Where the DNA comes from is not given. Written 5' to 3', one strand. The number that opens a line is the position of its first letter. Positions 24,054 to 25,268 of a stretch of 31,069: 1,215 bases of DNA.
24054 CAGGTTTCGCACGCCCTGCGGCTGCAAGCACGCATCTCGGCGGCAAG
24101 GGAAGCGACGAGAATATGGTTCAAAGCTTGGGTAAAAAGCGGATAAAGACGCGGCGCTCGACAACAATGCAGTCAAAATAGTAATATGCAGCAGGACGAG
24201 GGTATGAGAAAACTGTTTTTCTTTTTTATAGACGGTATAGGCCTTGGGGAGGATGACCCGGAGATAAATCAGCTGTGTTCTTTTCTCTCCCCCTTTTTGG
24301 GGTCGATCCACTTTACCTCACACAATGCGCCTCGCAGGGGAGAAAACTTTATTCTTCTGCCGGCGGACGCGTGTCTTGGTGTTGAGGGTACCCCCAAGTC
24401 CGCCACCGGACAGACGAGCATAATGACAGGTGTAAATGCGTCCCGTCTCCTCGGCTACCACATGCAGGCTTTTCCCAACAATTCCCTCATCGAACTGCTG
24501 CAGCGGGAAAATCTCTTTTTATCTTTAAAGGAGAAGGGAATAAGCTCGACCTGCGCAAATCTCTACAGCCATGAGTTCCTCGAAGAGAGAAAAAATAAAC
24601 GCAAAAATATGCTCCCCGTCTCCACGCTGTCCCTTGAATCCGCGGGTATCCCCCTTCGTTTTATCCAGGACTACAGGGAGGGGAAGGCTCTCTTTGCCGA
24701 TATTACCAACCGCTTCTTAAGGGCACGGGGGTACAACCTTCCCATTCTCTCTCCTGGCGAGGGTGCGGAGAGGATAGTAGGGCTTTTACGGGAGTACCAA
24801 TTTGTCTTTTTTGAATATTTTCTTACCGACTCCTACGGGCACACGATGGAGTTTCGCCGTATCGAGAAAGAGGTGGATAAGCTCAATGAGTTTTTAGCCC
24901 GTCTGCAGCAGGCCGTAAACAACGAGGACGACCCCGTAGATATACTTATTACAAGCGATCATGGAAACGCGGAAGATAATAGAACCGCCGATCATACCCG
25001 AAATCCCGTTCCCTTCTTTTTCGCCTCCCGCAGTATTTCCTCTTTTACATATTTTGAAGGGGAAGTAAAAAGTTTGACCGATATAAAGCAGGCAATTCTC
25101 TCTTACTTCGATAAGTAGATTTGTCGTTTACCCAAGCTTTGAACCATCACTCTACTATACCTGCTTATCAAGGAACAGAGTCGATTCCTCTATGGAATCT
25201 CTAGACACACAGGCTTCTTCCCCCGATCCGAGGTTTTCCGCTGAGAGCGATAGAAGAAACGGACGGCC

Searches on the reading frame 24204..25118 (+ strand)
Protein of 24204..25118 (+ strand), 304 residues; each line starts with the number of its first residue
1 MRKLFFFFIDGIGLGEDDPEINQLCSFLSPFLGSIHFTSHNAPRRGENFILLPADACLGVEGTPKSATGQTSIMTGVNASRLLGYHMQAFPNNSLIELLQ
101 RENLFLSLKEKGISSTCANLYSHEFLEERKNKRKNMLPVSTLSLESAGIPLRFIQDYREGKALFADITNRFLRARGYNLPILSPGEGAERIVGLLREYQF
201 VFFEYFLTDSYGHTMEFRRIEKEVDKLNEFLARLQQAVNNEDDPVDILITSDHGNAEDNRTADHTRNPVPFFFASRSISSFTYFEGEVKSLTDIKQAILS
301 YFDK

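Call 5: search_protein_families(library=pfam, proteins=[window:24204-25118:+])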
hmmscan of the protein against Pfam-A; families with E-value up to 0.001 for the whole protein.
window:24204-25118:+ (304 aa): 2 families
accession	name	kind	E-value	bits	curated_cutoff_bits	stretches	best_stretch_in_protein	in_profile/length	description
PF01676.23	Metalloenzyme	-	4.9e-19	69.3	24.3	1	186-302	133-248/252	Metalloenzyme superfamily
PF01663.27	Phosphodiest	-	0.00041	20.5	23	1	179-257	157-223/342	Type I phosphodiesterase / nucleotide pyrophosphatase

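Call 7: find_encoding_contigs(protein=window:24204-25118:+, flank=10000, max_places=10)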
Protein window:24204-25118:+ (304 aa): no gene with exactly this product is on record in the collection.

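Call 8: find_homologous_proteins(query=window:24204-25118:+)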
Query window:24204-25118:+ (304 aa): 6762 proteins with E <= 0.001 among 8000 candidates; the best 120 are listed.
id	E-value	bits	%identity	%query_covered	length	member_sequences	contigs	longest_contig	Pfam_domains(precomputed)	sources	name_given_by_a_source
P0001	2.0e-197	672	99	100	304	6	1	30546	PF01676.24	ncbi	ncbi:MAG: hypothetical protein ACLFNZ_00930 [Spirochaetaceae bacterium]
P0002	5.1e-132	458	67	99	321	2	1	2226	PF01676.24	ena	-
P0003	1.9e-127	443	65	100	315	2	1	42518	PF01676.24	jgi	-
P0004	3.6e-124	432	64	99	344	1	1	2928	PF01676.24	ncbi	-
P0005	1.0e-122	427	63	99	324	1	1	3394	PF01676.24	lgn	-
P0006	5.5e-121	422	63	99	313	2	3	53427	PF01676.24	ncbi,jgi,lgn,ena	jgi:2,3-bisphosphoglycerate-independent phosphoglycerate mutase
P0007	6.8e-116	405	61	99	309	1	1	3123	PF01676.24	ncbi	-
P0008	4.7e-114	399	58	99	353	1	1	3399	PF01676.24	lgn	-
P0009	2.7e-98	347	52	99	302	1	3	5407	PF01676.24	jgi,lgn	jgi:hypothetical protein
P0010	1.7e-97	344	53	99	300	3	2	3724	PF01676.24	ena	-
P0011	1.9e-94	334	52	99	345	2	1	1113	PF01676.24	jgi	-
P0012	1.3e-93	332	51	99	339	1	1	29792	PF01676.24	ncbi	-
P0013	3.4e-93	330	51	99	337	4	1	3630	PF01676.24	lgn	-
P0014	2.5e-92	328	51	99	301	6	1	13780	PF01676.24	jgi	jgi:hypothetical protein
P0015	3.0e-92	327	51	99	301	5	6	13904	PF01676.24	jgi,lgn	jgi:hypothetical protein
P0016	2.2e-91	324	49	99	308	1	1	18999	PF01676.24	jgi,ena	-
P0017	3.3e-90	321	49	100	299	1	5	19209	PF01676.24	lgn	-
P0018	1.3e-89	319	51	99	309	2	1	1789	PF01676.24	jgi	jgi:phosphopentomutase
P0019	2.8e-89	317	49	99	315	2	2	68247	PF01676.24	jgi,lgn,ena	-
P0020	3.8e-89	317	51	99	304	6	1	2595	PF01676.24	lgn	-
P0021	5.0e-89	317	50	99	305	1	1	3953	PF01676.24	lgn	-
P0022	1.1e-88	316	48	100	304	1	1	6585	PF01676.24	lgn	-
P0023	1.3e-88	315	50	99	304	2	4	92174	PF01676.24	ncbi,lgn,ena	-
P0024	1.7e-88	315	49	99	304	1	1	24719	PF01676.24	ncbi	-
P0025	2.1e-88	315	47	100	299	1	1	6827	PF01676.24,PF01663.28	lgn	-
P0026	5.1e-88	313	49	99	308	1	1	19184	PF01676.24,PF01663.28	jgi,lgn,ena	-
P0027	2.5e-87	311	49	99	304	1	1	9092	PF01676.24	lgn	-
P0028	5.3e-87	310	47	100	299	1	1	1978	PF01676.24,PF01663.28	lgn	-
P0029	1.2e-86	309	49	99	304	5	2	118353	PF01676.24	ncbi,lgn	ncbi:MAG: hypothetical protein ACOCXF_01780 [bacterium]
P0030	1.6e-86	308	50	99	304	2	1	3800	PF01676.24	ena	-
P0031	4.5e-86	307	49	99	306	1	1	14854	PF01676.24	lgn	-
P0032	8.1e-86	306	48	99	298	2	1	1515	PF01676.24,PF01663.28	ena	-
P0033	9.3e-86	306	47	100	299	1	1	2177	PF01676.24,PF01663.28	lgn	-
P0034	1.4e-85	305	47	99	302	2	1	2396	PF01676.24,PF01663.28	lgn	-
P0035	3.1e-85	304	49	99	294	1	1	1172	PF01676.24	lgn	-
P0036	5.4e-85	303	48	99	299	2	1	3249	PF01676.24,PF01663.28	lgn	-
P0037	7.5e-85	303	48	100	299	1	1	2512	PF01676.24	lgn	-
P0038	2.0e-84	302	46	99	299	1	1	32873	PF01676.24,PF01663.28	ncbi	-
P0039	3.2e-84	301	46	100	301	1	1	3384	PF01676.24,PF01663.28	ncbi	-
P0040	3.6e-84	301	46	99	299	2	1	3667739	PF01676.24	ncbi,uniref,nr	ncbi:hypothetical protein EW093_02925 [Thiospirochaeta perfilievii]|uniref:Metalloenzyme domain-cont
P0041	5.0e-84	300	49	99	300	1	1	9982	PF01676.24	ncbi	-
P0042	2.6e-83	298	46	100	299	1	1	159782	PF01676.24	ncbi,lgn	ncbi:MAG: alkaline phosphatase family protein [Spirochaetaceae bacterium]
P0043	2.8e-83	298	46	99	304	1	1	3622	PF01676.24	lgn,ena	-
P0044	4.3e-83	297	47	99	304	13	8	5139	PF01676.24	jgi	-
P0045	7.5e-83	296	46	99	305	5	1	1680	PF01676.24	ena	-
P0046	2.3e-82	295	45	100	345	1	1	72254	PF01676.24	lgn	-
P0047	2.5e-82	295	45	100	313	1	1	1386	PF01676.24,PF01663.28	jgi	jgi:hypothetical protein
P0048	8.7e-82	293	46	100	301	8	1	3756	PF01676.24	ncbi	-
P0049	2.1e-81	292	45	99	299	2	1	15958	PF01676.24,PF01663.28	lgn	-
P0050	2.2e-81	292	44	100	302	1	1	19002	PF01676.24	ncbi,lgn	-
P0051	6.1e-81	290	46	99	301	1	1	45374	PF01676.24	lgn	-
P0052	9.8e-81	289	43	100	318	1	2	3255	PF01676.24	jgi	jgi:2,3-bisphosphoglycerate-independent phosphoglycerate mutase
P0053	1.5e-80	289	48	99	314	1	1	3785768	PF01676.24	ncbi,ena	-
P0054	2.3e-80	288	45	99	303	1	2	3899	PF01676.24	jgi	jgi:2,3-bisphosphoglycerate-independent phosphoglycerate mutase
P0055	2.5e-80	288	44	100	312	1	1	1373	PF01676.24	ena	-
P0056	2.7e-80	288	49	99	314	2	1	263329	PF01676.24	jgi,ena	-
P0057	6.0e-80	287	45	99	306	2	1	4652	PF01676.24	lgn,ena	-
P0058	8.2e-80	286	46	99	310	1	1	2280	PF01676.24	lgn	-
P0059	8.2e-80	286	46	98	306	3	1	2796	PF01676.24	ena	-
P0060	9.0e-80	286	42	99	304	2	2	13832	PF01676.24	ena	-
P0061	1.1e-79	286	45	99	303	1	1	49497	PF01676.24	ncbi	-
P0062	1.3e-79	286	47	99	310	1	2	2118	PF01676.24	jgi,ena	-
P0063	1.6e-79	285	47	99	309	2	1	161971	PF01676.24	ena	-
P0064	1.8e-79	285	45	99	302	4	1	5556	PF01676.24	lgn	-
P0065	1.9e-79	285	47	99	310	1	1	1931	PF01676.24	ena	-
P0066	2.9e-79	285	47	99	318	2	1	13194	PF01676.24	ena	-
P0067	3.9e-79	284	45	100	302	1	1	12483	PF01676.24,PF01663.28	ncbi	-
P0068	5.5e-79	284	46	99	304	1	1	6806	PF01676.24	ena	-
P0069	8.4e-79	283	45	99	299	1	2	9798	PF01676.24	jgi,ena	-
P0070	1.2e-78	283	45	99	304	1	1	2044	PF01676.24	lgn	-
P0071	1.6e-78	282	46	99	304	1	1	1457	PF01676.24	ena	-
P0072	1.7e-78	282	43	98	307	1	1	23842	PF01676.24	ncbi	-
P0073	1.8e-78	282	47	99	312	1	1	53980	PF01676.24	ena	-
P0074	2.0e-78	282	46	99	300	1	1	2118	PF01676.24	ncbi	-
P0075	2.2e-78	282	45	99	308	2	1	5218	PF01676.24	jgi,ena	-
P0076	2.5e-78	282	46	99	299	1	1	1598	PF01676.24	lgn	-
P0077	2.5e-78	282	45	99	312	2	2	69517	PF01676.24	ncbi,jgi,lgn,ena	-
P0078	3.1e-78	281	45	99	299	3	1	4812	PF01676.24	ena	-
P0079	5.6e-78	280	47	99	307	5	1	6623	PF01676.24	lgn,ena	-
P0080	5.8e-78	280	45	99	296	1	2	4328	PF01676.24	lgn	-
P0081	7.8e-78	280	45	99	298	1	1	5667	PF01676.24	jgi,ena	-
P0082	8.3e-78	280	43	99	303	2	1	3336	PF01676.24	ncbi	-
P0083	9.1e-78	280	44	100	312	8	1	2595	PF01676.24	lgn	-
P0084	2.2e-77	278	44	99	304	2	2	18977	PF01676.24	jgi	-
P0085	2.3e-77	278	44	100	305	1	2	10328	PF01676.24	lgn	-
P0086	3.2e-77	278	44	100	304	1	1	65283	PF01676.24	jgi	-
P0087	3.4e-77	278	45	99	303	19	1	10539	PF01676.24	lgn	-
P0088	3.4e-77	278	44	100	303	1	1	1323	PF01676.24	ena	-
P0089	3.5e-77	278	45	100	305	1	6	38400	PF01676.24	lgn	-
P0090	3.7e-77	278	45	100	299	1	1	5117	PF01676.24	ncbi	-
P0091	4.4e-77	277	44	99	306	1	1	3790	PF01676.24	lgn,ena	-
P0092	5.3e-77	277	44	99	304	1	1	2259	PF01676.24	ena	-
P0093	9.3e-77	276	43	100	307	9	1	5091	PF01676.24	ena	-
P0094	9.3e-77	276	44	99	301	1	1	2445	PF01676.24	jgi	jgi:hypothetical protein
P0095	1.0e-76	276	44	99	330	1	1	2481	PF01676.24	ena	-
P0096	1.0e-76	276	47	99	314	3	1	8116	PF01676.24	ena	-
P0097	1.1e-76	276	47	99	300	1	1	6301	PF01676.24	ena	-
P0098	1.2e-76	276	43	100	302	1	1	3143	PF01676.24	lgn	-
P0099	1.3e-76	276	46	99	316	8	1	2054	PF01676.24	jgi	jgi:2,3-bisphosphoglycerate-independent phosphoglycerate mutase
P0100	1.6e-76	276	44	100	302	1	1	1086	PF01676.24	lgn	-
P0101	1.9e-76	275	45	99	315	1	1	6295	PF01676.24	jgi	jgi:2,3-bisphosphoglycerate-independent phosphoglycerate mutase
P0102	2.0e-76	275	44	99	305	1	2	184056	PF01676.24,PF01663.28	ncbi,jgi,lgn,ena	jgi:hypothetical protein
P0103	3.0e-76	275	45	100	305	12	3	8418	PF01676.24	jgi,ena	-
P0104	3.0e-76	275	45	99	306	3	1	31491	PF01676.24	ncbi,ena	-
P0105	3.6e-76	274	46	99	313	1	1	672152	PF01676.24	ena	-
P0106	4.6e-76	274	46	99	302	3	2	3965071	PF01676.24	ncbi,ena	-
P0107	7.1e-76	274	43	100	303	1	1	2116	PF01676.24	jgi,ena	-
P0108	7.1e-76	274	44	99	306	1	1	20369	PF01676.24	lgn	-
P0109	7.8e-76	273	45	99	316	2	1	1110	PF01676.24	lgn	-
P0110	9.2e-76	273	44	100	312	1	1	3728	PF01676.24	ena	-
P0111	1.2e-75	273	43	99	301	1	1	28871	PF01676.24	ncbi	-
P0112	2.1e-75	272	43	100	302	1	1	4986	PF01676.24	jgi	-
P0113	2.4e-75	272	45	99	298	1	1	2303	PF01676.24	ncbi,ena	-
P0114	2.5e-75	272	44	99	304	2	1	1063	PF01676.24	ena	-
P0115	3.2e-75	271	43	99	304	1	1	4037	PF01676.24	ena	-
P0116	4.8e-75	271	44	99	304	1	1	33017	PF01676.24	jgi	jgi:2,3-bisphosphoglycerate-independent phosphoglycerate mutase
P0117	5.1e-75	271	45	100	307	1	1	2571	PF01676.24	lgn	-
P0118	5.1e-75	271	45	99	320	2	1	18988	PF01676.24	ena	-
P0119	5.5e-75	271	43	99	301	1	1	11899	PF01676.24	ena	-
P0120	7.3e-75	270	45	100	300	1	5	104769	PF01676.24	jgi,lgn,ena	-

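Call 9: find_encoding_contigs(protein=P0001, flank=6000, max_places=6)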
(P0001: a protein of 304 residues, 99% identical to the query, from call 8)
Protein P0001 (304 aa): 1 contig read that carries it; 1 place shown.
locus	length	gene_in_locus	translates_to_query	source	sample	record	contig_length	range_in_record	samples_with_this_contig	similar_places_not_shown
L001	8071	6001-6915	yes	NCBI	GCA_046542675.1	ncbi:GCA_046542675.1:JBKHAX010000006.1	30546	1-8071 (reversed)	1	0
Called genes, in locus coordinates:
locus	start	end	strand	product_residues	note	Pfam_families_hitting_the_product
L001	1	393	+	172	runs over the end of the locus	PF01842:ACT, PF22629:ACT_AHAS_ss, PF13710:ACT_5, PF10369:ALS_ss_C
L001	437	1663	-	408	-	PF00990:GGDEF, PF07238:PilZ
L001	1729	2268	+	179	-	PF00156:Pribosyltran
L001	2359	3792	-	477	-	PF00270:DEAD, PF04851:ResIII, PF00271:Helicase_C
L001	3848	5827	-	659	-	PF00583:Acetyltransf_1 (weak), PF13508:Acetyltransf_7 (weak), PF02518:HATPase_c, PF13589:HATPase_c_3 (faint)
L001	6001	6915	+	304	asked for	PF01676:Metalloenzyme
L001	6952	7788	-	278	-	PF00149:Metallophos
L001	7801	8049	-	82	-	-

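Call 10: find_encoding_contigs(protein=P0003, flank=6000, max_places=4)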
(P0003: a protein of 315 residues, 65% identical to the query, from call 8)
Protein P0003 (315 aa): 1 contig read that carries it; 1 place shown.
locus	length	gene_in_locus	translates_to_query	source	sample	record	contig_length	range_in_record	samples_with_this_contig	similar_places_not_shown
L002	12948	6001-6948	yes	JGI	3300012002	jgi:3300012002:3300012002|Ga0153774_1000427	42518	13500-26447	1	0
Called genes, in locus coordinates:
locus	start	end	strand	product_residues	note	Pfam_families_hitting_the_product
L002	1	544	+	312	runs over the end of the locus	PF00696:AA_kinase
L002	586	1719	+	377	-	PF00202:Aminotran_3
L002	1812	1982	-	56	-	-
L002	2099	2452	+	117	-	PF01809:YidD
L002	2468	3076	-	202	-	PF00485:PRK, PF01121:CoaE (faint), PF13238:AAA_18 (weak)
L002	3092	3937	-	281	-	PF01476:LysM, PF23473:LysM3_LYK4_5 (faint), PF01476:LysM, PF01551:Peptidase_M23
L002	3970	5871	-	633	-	-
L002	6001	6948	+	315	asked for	PF01676:Metalloenzyme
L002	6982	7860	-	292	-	PF00149:Metallophos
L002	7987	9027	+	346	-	PF01699:Na_Ca_ex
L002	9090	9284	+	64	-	PF09962:DUF2196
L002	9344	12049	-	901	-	PF05226:CHASE2, PF00211:Guanylate_cyc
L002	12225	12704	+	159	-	-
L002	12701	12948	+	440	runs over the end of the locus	-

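Call 11: find_encoding_contigs(protein=P0006, flank=6000, max_places=4)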
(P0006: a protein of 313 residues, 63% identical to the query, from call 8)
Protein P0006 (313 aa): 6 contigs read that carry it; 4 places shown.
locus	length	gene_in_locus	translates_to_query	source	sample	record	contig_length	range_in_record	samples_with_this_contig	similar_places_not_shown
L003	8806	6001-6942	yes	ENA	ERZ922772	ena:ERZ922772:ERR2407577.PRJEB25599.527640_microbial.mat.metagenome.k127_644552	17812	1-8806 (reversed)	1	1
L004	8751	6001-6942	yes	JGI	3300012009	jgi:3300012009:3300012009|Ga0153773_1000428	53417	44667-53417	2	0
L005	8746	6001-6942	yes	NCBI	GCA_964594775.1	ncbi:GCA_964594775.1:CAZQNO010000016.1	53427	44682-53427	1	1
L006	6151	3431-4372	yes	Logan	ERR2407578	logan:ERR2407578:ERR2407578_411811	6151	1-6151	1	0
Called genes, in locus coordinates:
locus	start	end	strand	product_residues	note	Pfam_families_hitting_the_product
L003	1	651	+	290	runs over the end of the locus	PF00696:AA_kinase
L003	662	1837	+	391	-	PF00202:Aminotran_3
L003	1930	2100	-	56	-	-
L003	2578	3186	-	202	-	PF00485:PRK, PF13238:AAA_18 (weak)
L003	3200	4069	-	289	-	PF23473:LysM3_LYK4_5 (faint), PF01476:LysM, PF01551:Peptidase_M23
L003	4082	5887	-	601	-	-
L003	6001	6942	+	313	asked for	PF01676:Metalloenzyme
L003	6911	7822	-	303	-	PF00149:Metallophos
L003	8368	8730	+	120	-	-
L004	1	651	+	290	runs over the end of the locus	PF00696:AA_kinase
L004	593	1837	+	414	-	PF00202:Aminotran_3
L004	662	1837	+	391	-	PF00202:Aminotran_3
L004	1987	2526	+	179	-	PF01809:YidD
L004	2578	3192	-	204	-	PF00485:PRK, PF13238:AAA_18 (weak)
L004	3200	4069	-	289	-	PF23473:LysM3_LYK4_5 (faint), PF01476:LysM, PF01551:Peptidase_M23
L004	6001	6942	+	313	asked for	PF01676:Metalloenzyme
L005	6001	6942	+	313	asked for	PF01676:Metalloenzyme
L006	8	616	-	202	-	PF00485:PRK, PF13238:AAA_18 (weak)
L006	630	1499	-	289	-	PF23473:LysM3_LYK4_5 (faint), PF01476:LysM, PF01551:Peptidase_M23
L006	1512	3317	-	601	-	-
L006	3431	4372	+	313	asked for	PF01676:Metalloenzyme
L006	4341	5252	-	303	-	PF00149:Metallophos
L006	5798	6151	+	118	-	?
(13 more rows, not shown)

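Call 24: find_related_loci(query=A1, collection=genome_contigs, flank=4000)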
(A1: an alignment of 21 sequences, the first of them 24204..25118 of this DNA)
Query A1 (304 aa) in genome_contigs; peptide patterns used: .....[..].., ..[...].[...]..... (x = any residue, [..] = any of these).
113 stretches matched a pattern; 62 encode a relative of the query (tblastn E <= 1e-3); 62 distinct loci.
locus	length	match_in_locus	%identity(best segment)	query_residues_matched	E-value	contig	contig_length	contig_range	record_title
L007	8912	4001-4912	65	1-303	1e-133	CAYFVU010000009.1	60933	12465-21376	MAG TPA_asm: uncultured Spirochaetaceae bacterium isolate ERP107533_co1_8 genome assembly, contig: NODE_125_length_60933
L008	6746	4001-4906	63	1-302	9e-128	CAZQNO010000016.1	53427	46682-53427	MAG TPA_asm: uncultured Spirochaetaceae bacterium isolate binchicken_co8_343 genome assembly, contig: NODE_514_length_53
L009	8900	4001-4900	52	1-304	2e-100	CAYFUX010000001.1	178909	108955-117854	MAG TPA_asm: uncultured Spirochaetaceae bacterium isolate ERP107533_co1_111 genome assembly, contig: NODE_4_length_17890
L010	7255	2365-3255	50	3-302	1e-95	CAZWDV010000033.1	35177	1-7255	MAG TPA_asm: uncultured Sediminispirochaeta sp. isolate binchicken_co8_71 genome assembly, contig: NODE_1412_length_3517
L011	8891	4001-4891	50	3-302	3e-95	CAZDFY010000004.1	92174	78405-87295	MAG TPA_asm: uncultured Sediminispirochaeta sp. isolate binchicken_co218_94 genome assembly, contig: NODE_79_length_9217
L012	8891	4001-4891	49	3-302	2e-93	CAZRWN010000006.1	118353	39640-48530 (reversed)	MAG TPA_asm: uncultured Sediminispirochaeta sp. isolate SRP252850_co1_385 genome assembly, contig: NODE_100_length_11835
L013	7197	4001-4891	48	3-302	6e-92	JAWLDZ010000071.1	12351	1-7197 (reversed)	MAG: Spirochaetaceae bacterium isolate 20BLK6-1.bin.24 NODE_5489_length_12351_cov_36.494287, whole genome shotgun sequen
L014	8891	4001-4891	47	3-302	2e-90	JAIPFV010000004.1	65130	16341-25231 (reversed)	MAG: Spirochaetia bacterium isolate Tobar18m-G11 Tobar18m-C64, whole genome shotgun sequence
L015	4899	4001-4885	49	2-302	1e-90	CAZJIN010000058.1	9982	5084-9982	MAG TPA_asm: uncultured Sediminispirochaeta sp. isolate binchicken_co77_132 genome assembly, contig: NODE_7708_length_99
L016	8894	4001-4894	46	1-303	4e-89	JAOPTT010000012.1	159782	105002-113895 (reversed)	MAG: Spirochaetaceae bacterium isolate tPB_Spir1 H3element_contig_511, whole genome shotgun sequence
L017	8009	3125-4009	43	1-302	1e-81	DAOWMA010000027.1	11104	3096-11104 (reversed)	MAG TPA_asm: Spirochaetaceae bacterium isolate CSMAG_2990 CSMAG_2990_k141_2554480_length_11104_cov_35.4653, whole genome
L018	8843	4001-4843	43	1-302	2e-81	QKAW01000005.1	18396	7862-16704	MAG: Spirochaetales bacterium isolate SZUA-382 scaffold_8208, whole genome shotgun sequence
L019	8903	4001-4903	43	1-304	3e-81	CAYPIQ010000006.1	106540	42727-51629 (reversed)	MAG TPA_asm: uncultured Spirochaetales bacterium isolate binchicken_co379_68 genome assembly, contig: NODE_141_length_10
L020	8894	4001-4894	44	1-302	8e-81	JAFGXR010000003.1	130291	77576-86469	MAG: Spirochaetales bacterium isolate ZodW_Metabat.41 k87_32952, whole genome shotgun sequence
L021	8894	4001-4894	44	3-302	3e-80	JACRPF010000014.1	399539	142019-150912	MAG: Spirochaetes bacterium isolate NC_groundwater_1980_Pr3_S-0.2um_53_5 scaffold_491794, whole genome shotgun sequence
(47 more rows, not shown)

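Call 57: list_cluster_members(proteins=[P0001, P0241])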
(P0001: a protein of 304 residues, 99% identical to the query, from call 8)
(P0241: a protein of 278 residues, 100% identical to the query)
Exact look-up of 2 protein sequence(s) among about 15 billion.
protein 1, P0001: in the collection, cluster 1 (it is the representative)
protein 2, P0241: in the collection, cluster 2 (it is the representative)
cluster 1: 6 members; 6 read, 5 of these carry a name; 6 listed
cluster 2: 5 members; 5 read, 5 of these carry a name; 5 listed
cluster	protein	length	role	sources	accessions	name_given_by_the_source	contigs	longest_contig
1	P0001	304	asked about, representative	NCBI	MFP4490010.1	MAG: hypothetical protein ACLFNZ_00930 [Spirochaetaceae bacterium]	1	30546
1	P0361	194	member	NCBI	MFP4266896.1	MAG: hypothetical protein ACLFQW_02750, partial [Spirochaetaceae bacterium]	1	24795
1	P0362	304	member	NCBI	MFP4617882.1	MAG: hypothetical protein ACLFMZ_03470 [Spirochaetaceae bacterium]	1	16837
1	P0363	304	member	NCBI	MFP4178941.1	MAG: hypothetical protein ACLFSA_02705 [Spirochaetaceae bacterium]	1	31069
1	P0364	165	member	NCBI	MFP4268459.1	MAG: hypothetical protein ACLFQW_10730, partial [Spirochaetaceae bacterium]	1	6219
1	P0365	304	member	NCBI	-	-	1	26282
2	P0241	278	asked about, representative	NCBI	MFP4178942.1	MAG: metallophosphoesterase [Spirochaetaceae bacterium]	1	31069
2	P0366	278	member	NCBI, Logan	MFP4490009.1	MAG: metallophosphoesterase family protein [Spirochaetaceae bacterium]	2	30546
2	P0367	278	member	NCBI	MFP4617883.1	MAG: metallophosphoesterase [Spirochaetaceae bacterium]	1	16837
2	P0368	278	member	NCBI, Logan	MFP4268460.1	MAG: metallophosphoesterase [Spirochaetaceae bacterium]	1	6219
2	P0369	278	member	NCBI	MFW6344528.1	MAG: metallophosphoesterase [Sediminispirochaetaceae bacterium]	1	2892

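Call 58: find_encoding_contigs(protein=P0365, flank=3000, max_places=4)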
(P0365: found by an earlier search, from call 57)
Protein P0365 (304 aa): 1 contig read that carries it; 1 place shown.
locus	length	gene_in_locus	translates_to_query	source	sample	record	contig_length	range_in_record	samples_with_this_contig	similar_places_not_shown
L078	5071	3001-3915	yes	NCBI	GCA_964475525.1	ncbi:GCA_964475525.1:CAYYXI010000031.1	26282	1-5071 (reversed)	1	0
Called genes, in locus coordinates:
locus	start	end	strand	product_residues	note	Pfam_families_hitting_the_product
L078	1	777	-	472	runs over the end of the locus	PF00270:DEAD, PF04851:ResIII, PF00271:Helicase_C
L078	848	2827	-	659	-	PF00583:Acetyltransf_1 (weak), PF13508:Acetyltransf_7 (weak), PF02518:HATPase_c, PF13589:HATPase_c_3 (faint)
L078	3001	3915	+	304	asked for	PF01676:Metalloenzyme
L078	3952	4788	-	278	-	PF00149:Metallophos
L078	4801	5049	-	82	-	-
